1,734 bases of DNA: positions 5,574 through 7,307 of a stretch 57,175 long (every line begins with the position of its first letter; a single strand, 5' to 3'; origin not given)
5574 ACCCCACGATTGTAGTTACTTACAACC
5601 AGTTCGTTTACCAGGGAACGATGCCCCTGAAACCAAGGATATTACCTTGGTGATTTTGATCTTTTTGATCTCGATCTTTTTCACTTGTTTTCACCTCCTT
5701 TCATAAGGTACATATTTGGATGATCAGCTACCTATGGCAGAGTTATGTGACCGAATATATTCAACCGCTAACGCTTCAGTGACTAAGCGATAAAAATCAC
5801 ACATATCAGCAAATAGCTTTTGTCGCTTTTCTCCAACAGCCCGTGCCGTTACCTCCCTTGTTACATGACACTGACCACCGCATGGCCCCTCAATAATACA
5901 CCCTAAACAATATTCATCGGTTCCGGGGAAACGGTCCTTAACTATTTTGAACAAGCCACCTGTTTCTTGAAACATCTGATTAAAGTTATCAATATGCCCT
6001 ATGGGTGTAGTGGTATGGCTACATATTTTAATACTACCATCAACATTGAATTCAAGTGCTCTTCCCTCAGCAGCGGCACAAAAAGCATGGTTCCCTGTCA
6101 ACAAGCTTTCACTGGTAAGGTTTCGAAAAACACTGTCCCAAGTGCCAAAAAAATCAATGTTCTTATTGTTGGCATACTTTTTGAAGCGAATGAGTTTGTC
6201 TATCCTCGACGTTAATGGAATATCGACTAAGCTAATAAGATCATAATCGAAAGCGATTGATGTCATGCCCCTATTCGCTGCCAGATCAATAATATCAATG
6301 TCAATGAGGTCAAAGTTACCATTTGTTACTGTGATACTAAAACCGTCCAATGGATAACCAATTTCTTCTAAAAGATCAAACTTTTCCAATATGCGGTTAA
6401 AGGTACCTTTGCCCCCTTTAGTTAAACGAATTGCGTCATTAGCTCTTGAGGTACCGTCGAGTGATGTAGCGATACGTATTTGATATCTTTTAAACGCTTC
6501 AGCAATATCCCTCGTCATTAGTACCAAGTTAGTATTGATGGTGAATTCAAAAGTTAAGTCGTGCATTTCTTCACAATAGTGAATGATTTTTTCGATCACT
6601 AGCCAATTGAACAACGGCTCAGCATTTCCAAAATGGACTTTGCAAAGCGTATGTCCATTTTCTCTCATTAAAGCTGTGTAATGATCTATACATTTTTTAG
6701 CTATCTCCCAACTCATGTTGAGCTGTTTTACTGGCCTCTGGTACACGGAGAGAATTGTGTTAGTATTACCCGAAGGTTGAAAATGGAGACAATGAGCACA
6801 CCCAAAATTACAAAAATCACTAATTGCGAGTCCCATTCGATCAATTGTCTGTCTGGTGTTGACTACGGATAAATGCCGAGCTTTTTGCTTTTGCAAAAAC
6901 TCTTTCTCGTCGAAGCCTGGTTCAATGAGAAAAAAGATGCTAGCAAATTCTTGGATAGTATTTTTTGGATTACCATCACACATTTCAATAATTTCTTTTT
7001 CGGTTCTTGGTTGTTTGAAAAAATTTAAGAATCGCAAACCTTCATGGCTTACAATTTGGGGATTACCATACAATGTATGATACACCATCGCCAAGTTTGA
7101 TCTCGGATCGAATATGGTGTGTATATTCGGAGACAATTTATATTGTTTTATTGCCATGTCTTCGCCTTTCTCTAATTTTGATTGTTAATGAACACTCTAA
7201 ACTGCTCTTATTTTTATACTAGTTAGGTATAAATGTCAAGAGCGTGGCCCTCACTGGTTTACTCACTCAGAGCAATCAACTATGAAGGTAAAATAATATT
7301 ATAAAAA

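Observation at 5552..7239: Self-contained RiPP-like operon: RRE-bearing radical SAM/SPASM maturase plus an unannotated SD-led 31-codon ORF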

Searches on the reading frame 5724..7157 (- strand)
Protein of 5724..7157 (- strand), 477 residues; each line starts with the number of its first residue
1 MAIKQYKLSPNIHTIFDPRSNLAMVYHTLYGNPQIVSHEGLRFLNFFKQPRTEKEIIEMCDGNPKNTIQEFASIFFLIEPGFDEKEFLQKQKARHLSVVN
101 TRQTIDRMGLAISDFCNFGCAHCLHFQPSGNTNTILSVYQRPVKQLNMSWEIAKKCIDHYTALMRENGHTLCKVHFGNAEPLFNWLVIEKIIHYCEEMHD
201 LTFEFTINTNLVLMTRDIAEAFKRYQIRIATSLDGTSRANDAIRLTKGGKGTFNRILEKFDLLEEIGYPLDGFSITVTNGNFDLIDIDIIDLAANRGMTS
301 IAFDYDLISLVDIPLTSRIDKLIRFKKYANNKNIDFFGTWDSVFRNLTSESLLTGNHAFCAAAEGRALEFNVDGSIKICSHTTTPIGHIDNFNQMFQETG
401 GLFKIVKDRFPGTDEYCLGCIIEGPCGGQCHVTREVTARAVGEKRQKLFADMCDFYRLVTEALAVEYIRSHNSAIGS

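Call 3: search_protein_families(library=pfam, proteins=[window:5724-7157:-], max_evalue=1)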
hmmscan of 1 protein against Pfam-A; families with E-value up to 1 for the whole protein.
window:5724-7157:- (477 aa): 1 family
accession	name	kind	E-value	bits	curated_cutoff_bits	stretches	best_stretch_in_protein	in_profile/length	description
PF04055.27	Radical_SAM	-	1.2e-09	38.9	29.5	1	112-270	3-143/166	Radical SAM superfamily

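Call 4: search_protein_families(library=ncbifam, proteins=[window:5724-7157:-], max_evalue=1)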
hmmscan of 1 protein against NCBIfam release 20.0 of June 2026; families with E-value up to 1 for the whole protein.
window:5724-7157:- (477 aa): 44 families (the best 25 are shown)
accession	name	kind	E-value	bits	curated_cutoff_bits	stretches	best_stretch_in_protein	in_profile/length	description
NF047865.1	rSAM_PapB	equivalog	4.8e-26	91.8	340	1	108-437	5-323/330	PapB family radical SAM/SPASM ranthipeptide maturase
NF035951.1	rSAM_RumMC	equivalog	5e-23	81.5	720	1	84-265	92-262/510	RumMC family radical SAM sactipeptide maturase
TIGR04068.1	rSAM_ocin_clost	equivalog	1.8e-21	76.6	500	1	76-263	52-232/462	Cys-rich peptide radical SAM maturase CcpM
TIGR03974.1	rSAM_six_Cys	equivalog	2e-20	73.1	425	1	79-266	67-247/451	thioether cross-link-forming SCIFF peptide maturase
TIGR03906.1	quino_hemo_SAM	equivalog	4.5e-20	71.7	453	1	88-301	78-279/467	quinohemoprotein amine dehydrogenase maturation protein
TIGR03978.1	rSAM_paired_1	equivalog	1.2e-16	60.5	370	1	144-301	110-265/466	His-Xaa-Ser system radical SAM maturase HxsB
TIGR03942.1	sulfatase_rSAM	equivalog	3.8e-16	59.1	349.45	2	112-267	7-152/363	anaerobic sulfatase maturase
TIGR04136.1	rSAM_FibroRumin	equivalog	1.5e-15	57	400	1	25-432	16-420/458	FibroRumin system radical SAM peptide maturase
TIGR04064.1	rSAM_nif11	equivalog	2.1e-15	56.4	518.7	1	86-263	57-224/459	nif11-like peptide radical SAM maturase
TIGR04148.1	GG_samocin_CFB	equivalog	9.2e-15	54.7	300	1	100-265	11-172/411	radical SAM peptide maturase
NF040492.1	not_ScfB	exception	9.7e-15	54.4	855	1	98-263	87-242/450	ScfB-related radical SAM/SPASM orphan maturase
NF038107.1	rSAM_NF038107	equivalog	2.2e-14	53.1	600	1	20-431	14-401/444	Cys-every-fifth radical SAM/SPASM peptide maturase CefB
NF041707.1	rSAM_YhhB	equivalog_domain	5.9e-14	51.8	445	1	112-265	8-154/369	cyclophane-forming radical SAM/SPASM peptide maturase YhhB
NF038170.1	lachnocin_rSAM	equivalog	2.1e-13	50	550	1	103-261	73-221/440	lachnocin radical SAM maturase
TIGR04463.1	rSAM_vs_C_rich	equivalog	2.7e-13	49.5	525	1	20-431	9-395/438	TIGR04463 family radical SAM/SPASM RiPP maturase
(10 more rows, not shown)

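Call 7: find_homologous_proteins(query=window:5724-7157:-)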
Query window:5724-7157:- (477 aa): 248 proteins with E <= 0.001 among 6500 candidates; the best 120 are listed.
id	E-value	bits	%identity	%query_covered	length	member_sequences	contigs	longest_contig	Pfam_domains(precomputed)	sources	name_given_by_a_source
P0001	0.0e+0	1059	100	95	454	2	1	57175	PF04055.28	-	-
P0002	3.6e-254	862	75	100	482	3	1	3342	PF04055.28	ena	-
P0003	3.5e-249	846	73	99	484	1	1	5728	PF04055.28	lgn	-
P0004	4.6e-249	845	73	100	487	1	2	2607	PF04055.28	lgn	-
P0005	2.9e-248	842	73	99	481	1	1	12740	PF04055.28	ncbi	-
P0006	1.6e-247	840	72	99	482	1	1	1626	PF04055.28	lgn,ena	-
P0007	3.5e-245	832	72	100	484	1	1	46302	PF04055.28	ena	-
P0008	2.5e-244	830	73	100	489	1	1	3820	PF04055.28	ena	-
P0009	1.7e-243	827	72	100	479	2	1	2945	PF04055.28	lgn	-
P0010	3.4e-243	826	73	99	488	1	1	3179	PF04055.28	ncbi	-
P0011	3.8e-241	819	71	100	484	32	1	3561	PF04055.28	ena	-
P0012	2.1e-239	813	69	100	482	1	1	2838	PF04055.28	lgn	-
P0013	2.7e-238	810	71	99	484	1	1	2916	PF04055.28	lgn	-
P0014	4.3e-235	799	71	100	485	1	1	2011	PF04055.28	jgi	jgi:uncharacterized protein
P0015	1.7e-233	794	70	99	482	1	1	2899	PF04055.28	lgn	-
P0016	7.1e-232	788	69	99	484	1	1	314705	PF04055.28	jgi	-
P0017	2.0e-231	787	69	99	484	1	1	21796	PF04055.28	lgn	-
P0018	2.4e-230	783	69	99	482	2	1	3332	PF04055.28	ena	-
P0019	1.6e-229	781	69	98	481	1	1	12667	PF04055.28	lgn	-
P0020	4.9e-229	779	71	95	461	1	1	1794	PF04055.28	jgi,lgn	-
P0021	5.1e-229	779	69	99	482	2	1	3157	PF04055.28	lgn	-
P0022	3.4e-228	776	68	99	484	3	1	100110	PF04055.28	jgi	-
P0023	9.1e-228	775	68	99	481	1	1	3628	PF04055.28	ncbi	ncbi:MAG: radical SAM protein [Patescibacteria group bacterium]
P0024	9.6e-228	775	68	100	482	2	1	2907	PF04055.28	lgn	-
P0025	5.6e-227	772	68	99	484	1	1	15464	PF04055.28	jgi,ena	-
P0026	7.8e-227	772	67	99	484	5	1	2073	PF04055.28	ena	-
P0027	7.8e-227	772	67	100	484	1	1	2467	PF04055.28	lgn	-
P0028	9.2e-227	772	68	100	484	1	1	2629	PF04055.28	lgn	-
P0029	1.3e-226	771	66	99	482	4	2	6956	PF04055.28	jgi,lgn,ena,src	-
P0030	2.8e-226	770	67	99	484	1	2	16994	PF04055.28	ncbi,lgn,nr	ncbi:radical SAM protein [Patescibacteria group bacterium]|nr:radical SAM protein [Patescibacteria g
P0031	5.5e-226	769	67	99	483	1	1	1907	PF04055.28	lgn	-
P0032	1.0e-225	768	68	99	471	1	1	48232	PF04055.28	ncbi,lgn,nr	ncbi:MAG: radical SAM protein [Patescibacteria group bacterium]|nr:radical SAM protein [Patescibacte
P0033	1.6e-225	767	67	99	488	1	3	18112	PF04055.28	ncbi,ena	-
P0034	1.9e-225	767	68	100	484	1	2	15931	PF04055.28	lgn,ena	-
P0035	4.3e-225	766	68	98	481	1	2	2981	PF04055.28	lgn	-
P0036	2.5e-224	764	67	99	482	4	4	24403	PF04055.28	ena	-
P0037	2.7e-224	763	67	98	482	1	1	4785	PF04055.28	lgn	-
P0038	5.9e-224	762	67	100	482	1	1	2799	PF04055.28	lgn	-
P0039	8.8e-224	762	69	99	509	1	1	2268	PF04055.28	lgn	-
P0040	1.4e-223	761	64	99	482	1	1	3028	PF04055.28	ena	-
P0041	2.0e-223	761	67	100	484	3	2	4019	PF04055.28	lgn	-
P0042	2.3e-223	760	67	99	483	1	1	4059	PF04055.28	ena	-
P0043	9.0e-223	758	66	100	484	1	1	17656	PF04055.28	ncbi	-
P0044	1.4e-222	758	67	99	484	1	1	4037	PF04055.28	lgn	-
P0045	8.4e-222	755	65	100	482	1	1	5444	PF04055.28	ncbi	-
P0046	1.8e-221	754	67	98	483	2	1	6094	PF04055.28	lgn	-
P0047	1.9e-221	754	67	99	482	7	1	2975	PF04055.28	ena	-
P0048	3.6e-221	753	67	99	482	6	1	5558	PF04055.28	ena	-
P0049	8.2e-221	752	66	100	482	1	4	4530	PF04055.28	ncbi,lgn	-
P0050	1.0e-220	752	69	95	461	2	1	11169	PF04055.28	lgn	-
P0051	1.1e-220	752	66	99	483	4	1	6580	PF04055.28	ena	-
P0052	1.2e-220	751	66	98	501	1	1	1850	PF04055.28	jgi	-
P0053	3.9e-220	750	69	95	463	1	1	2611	PF04055.28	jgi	-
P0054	4.2e-220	750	65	99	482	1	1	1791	PF04055.28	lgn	-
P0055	9.1e-220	749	67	99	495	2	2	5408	PF04055.28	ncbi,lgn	-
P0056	3.4e-219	747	64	100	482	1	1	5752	PF04055.28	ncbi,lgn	-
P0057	2.0e-218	744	67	96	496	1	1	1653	PF04055.28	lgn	-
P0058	7.0e-218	742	65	99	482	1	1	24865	PF04055.28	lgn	-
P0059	3.1e-217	740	65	99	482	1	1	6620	PF04055.28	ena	-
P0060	3.1e-217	740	64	100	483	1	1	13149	PF04055.28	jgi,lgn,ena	-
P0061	1.1e-215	735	65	98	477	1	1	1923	PF04055.28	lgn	-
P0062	1.2e-215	735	64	100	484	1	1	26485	PF04055.28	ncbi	-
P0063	6.8e-215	732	64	99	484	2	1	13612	PF04055.28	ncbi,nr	ncbi:radical SAM protein [Patescibacteria group bacterium]|nr:MAG: radical SAM protein [Patescibacte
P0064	2.4e-213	727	64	99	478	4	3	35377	PF04055.28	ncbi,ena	-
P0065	7.3e-213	726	63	99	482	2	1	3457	PF04055.28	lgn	-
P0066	2.3e-212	724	67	94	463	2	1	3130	PF04055.28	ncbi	ncbi:MAG: radical SAM protein [Candidatus Kuenenbacteria bacterium]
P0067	3.0e-212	724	65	98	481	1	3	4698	PF04055.28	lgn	-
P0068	1.9e-211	721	64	100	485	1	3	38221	PF04055.28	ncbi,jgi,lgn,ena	-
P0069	4.7e-210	717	64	99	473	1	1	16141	PF04055.28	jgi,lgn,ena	-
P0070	7.1e-210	716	64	99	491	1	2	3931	PF04055.28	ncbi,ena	-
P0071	2.4e-209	714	64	98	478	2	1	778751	PF04055.28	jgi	jgi:uncharacterized protein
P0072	2.9e-209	714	62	99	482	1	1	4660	PF04055.28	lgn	-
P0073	3.2e-209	714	63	97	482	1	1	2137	PF04055.28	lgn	-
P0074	5.7e-205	700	69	88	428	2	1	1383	PF04055.28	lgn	-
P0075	2.4e-204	698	63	98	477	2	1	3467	PF04055.28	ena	-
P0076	1.5e-200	685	76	79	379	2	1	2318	PF04055.28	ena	-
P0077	2.3e-200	685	59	99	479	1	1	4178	PF04055.28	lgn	-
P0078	6.3e-199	680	61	97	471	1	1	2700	PF04055.28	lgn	-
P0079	3.1e-198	678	60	98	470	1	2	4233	PF04055.28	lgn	-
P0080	9.4e-198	676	60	99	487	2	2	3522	PF04055.28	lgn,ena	-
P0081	1.0e-197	676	60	99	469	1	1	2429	PF04055.28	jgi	-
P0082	2.3e-196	671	66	89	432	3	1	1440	PF04055.28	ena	-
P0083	1.6e-194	665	59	98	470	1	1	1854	PF04055.28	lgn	-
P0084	6.7e-191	653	59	99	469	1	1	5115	PF04055.28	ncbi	-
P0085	6.8e-191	653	60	98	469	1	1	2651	PF04055.28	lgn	-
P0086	3.1e-190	651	58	99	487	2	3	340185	PF04055.28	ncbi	-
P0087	1.7e-187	642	58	99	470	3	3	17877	PF04055.28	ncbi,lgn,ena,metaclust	metaclust:\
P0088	1.2e-186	639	57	100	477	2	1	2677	PF04055.28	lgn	-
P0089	2.5e-186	638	57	98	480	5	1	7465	PF04055.28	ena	-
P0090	2.4e-185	635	57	98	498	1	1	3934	PF04055.28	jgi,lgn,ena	-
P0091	5.0e-185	634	56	100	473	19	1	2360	PF04055.28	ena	-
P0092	8.6e-185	633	68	80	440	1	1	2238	PF04055.28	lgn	-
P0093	9.9e-185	633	70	77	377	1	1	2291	PF04055.28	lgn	-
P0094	1.2e-179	616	58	98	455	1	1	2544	PF04055.28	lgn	-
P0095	2.0e-179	616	54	99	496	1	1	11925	PF04055.28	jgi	jgi:radical SAM protein with 4Fe4S-binding SPASM domain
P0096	1.3e-174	600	53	99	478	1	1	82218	PF04055.28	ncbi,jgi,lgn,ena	ncbi:MAG: radical SAM protein [Candidatus Taylorbacteria bacterium]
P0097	5.6e-174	598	66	77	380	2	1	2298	PF04055.28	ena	-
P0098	5.9e-169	581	55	95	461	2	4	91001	PF04055.28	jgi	jgi:uncharacterized protein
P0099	3.5e-168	578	52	99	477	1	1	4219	PF04055.28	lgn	-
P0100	3.9e-165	568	74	68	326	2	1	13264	PF04055.28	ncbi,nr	ncbi:hypothetical protein A2532_02690 [Candidatus Wolfebacteria bacterium RIFOXYD2_FULL_48_11]|nr:MA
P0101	5.0e-165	568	72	68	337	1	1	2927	PF04055.28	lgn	-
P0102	1.3e-162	560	52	97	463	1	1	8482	PF04055.28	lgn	-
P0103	2.1e-159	550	64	75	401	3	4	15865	PF04055.28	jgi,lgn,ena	-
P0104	3.8e-159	549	69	69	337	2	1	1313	PF04055.28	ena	-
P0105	3.5e-154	532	50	97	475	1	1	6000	PF04055.28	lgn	-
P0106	4.2e-154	532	53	93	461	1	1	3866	PF04055.28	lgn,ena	-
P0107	4.5e-154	532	50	99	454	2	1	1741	PF04055.28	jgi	jgi:uncharacterized protein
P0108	9.9e-153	528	52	95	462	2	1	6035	PF04055.28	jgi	jgi:radical SAM protein with 4Fe4S-binding SPASM domain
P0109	9.5e-152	524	68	69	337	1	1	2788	PF04055.28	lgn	-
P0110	6.0e-151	522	48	98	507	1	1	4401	PF04055.28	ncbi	-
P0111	4.1e-149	516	49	98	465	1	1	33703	PF04055.28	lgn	-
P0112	4.5e-149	515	58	55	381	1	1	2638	PF04055.28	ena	-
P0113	3.0e-148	513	48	98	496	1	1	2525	PF04055.28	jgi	jgi:radical SAM protein with 4Fe4S-binding SPASM domain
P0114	3.2e-146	506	47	98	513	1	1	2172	PF04055.28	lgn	-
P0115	2.0e-145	503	45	97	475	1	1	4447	PF04055.28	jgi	jgi:radical SAM protein with 4Fe4S-binding SPASM domain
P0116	5.6e-144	499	48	97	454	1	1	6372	PF04055.28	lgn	-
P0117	1.2e-143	498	68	65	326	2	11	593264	PF04055.28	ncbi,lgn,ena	ncbi:MAG: radical SAM protein [Patescibacteria group bacterium]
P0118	1.1e-141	491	66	67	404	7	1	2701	PF04055.28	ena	-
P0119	1.5e-140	487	46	95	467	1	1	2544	PF04055.28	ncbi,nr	ncbi:MAG: hypothetical protein DDT19_02989 [Syntrophomonadaceae bacterium]|nr:hypothetical protein [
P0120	2.1e-139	484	47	97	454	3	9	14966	PF04055.28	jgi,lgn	jgi:radical SAM protein with 4Fe4S-binding SPASM domain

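Call 10: find_related_loci(query=A1, collection=genome_contigs, flank=4000)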
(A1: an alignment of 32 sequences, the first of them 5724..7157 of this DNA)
Query A1 (477 aa) in genome_contigs; peptide patterns used: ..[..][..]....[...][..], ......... (x = any residue, [..] = any of these).
239 stretches matched a pattern; 100 encode a relative of the query (tblastn E <= 1e-3); the best 80 are kept; 80 distinct loci.
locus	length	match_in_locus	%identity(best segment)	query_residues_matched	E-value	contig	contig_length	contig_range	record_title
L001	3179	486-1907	73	5-477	0e+0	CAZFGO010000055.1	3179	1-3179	MAG TPA_asm: uncultured Gammaproteobacteria bacterium isolate SRP093762_co1_14 genome assembly, contig: NODE_15874_lengt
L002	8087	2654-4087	71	1-477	0e+0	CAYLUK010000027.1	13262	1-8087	MAG TPA_asm: uncultured Gammaproteobacteria bacterium isolate SRP062349_co1_88 genome assembly, contig: NODE_816_length_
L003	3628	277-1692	68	3-474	0e+0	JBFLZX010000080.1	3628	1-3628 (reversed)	MAG: Patescibacteria group bacterium isolate MAG122 MAG122_80, whole genome shotgun sequence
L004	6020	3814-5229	66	3-474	0e+0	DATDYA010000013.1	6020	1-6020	MAG TPA_asm: Patescibacteria group bacterium isolate SMAG_U8153 k141_984490, whole genome shotgun sequence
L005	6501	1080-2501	67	1-474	0e+0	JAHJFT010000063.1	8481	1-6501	MAG: Patescibacteria group bacterium isolate Modern_marine_glass_biofilm.mb.42 Modern_marine_glas.mb.42_k141_723697, who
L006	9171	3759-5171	68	4-474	0e+0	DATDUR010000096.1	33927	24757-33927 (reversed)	MAG TPA_asm: Patescibacteria group bacterium isolate SMAG_U8063 k141_242543, whole genome shotgun sequence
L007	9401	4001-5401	68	1-470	0e+0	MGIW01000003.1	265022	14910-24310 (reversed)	MAG: Candidatus Wolfebacteria bacterium RIFOXYD12_FULL_48_21 rifoxyd3_full_scaffold_37, whole genome shotgun sequence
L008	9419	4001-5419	66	4-476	0e+0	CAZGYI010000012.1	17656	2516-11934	MAG TPA_asm: uncultured Gammaproteobacteria bacterium isolate SRP257756_co1_27 genome assembly, contig: NODE_2703_length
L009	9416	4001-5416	65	6-477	0e+0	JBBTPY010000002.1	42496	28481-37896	MAG: Patescibacteria group bacterium isolate H52-bin120_1 H52_bin120_1_000000000002, whole genome shotgun sequence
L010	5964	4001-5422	64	1-474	0e+0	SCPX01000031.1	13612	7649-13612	MAG: Patescibacteria group bacterium isolate DP16D_bin.14 DP16D_bin.14-51354, whole genome shotgun sequence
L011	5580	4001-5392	66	6-469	0e+0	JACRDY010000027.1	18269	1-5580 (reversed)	MAG: Candidatus Falkowbacteria bacterium isolate NC_groundwater_1685_Pr3_B-0.1um_51_16 SR-2_scaffold_141_1357391, whole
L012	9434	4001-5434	64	1-477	0e+0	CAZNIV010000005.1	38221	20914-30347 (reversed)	MAG TPA_asm: uncultured Gammaproteobacteria bacterium isolate SRP142039_co1_2 genome assembly, contig: NODE_594_length_3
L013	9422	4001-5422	63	1-474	0e+0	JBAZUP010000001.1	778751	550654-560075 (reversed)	MAG: Patescibacteria group bacterium isolate SO_2017_GW1_231 NODE_45_length_778751_cov_3.412568_OW334_2017, whole genome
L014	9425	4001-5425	60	1-475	0e+0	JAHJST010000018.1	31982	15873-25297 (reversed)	MAG: Patescibacteria group bacterium isolate OS_PC_MetaG.mb.27 OS_PC_MetaG.mb.27_k141_575303, whole genome shotgun seque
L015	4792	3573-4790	63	4-411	0e+0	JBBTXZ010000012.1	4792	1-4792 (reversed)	MAG: Patescibacteria group bacterium isolate H51-bin030_1 H51_bin030_1_000000000012, whole genome shotgun sequence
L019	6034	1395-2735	46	9-473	2e-142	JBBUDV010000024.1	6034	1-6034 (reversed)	MAG: Patescibacteria group bacterium isolate H41-bin049 H41_bin049_000000000024, whole genome shotgun sequence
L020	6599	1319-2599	49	25-463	5e-139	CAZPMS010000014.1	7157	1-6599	MAG TPA_asm: uncultured Gammaproteobacteria bacterium isolate SRP200020_co3_238 genome assembly, contig: NODE_14636_leng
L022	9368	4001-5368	38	1-469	2e-115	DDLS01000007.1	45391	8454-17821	MAG TPA_asm: Cyanobacteria bacterium UBA2566 UBA2566_contig_925, whole genome shotgun sequence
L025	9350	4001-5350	37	6-468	1e-107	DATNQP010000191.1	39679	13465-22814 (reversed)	MAG TPA_asm: Leptolyngbyaceae cyanobacterium isolate SMAG_U16510 k141_450377, whole genome shotgun sequence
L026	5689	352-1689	39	5-468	4e-94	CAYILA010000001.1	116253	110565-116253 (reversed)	MAG TPA_asm: uncultured Candidatus Saccharibacteria bacterium isolate ERP119705_co24_1018 genome assembly, contig: NODE_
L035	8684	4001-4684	24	46-308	5e-12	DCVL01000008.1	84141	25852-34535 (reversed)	MAG TPA_asm: Geobacter sp. UBA2189 UBA2189_contig_8691, whole genome shotgun sequence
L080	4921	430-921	26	112-301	5e-6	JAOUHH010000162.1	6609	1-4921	MAG: Desulfobulbaceae bacterium isolate 4_1_May_SF_Bin57 4_1_May_SF_Bin57_scaffold_5688_c1, whole genome shotgun sequenc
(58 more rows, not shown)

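Call 21: search_solved_structures(query=A1, max_evalue=0.001, show_alignments=1)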
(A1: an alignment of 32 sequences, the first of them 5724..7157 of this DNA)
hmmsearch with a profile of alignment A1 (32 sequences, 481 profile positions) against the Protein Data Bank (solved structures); distinct sequences matched with E-value up to 0.001: 5.
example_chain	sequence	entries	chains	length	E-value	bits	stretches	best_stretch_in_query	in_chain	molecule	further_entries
8vpo_A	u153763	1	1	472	2.3e-59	204.3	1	3-465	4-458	Radical SAM core domain-containing protein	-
5wgg_A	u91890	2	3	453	1.7e-21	79.4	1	22-293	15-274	Radical SAM domain protein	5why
9gm3_A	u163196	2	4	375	1e-10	43.9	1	111-265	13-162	ChlB radical SAM domain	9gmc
4k36_A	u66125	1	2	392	4.9e-07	31.7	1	113-273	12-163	Anaerobic sulfatase-maturating enzyme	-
4k37_A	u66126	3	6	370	1e-06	30.7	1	113-273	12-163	Anaerobic sulfatase-maturating enzyme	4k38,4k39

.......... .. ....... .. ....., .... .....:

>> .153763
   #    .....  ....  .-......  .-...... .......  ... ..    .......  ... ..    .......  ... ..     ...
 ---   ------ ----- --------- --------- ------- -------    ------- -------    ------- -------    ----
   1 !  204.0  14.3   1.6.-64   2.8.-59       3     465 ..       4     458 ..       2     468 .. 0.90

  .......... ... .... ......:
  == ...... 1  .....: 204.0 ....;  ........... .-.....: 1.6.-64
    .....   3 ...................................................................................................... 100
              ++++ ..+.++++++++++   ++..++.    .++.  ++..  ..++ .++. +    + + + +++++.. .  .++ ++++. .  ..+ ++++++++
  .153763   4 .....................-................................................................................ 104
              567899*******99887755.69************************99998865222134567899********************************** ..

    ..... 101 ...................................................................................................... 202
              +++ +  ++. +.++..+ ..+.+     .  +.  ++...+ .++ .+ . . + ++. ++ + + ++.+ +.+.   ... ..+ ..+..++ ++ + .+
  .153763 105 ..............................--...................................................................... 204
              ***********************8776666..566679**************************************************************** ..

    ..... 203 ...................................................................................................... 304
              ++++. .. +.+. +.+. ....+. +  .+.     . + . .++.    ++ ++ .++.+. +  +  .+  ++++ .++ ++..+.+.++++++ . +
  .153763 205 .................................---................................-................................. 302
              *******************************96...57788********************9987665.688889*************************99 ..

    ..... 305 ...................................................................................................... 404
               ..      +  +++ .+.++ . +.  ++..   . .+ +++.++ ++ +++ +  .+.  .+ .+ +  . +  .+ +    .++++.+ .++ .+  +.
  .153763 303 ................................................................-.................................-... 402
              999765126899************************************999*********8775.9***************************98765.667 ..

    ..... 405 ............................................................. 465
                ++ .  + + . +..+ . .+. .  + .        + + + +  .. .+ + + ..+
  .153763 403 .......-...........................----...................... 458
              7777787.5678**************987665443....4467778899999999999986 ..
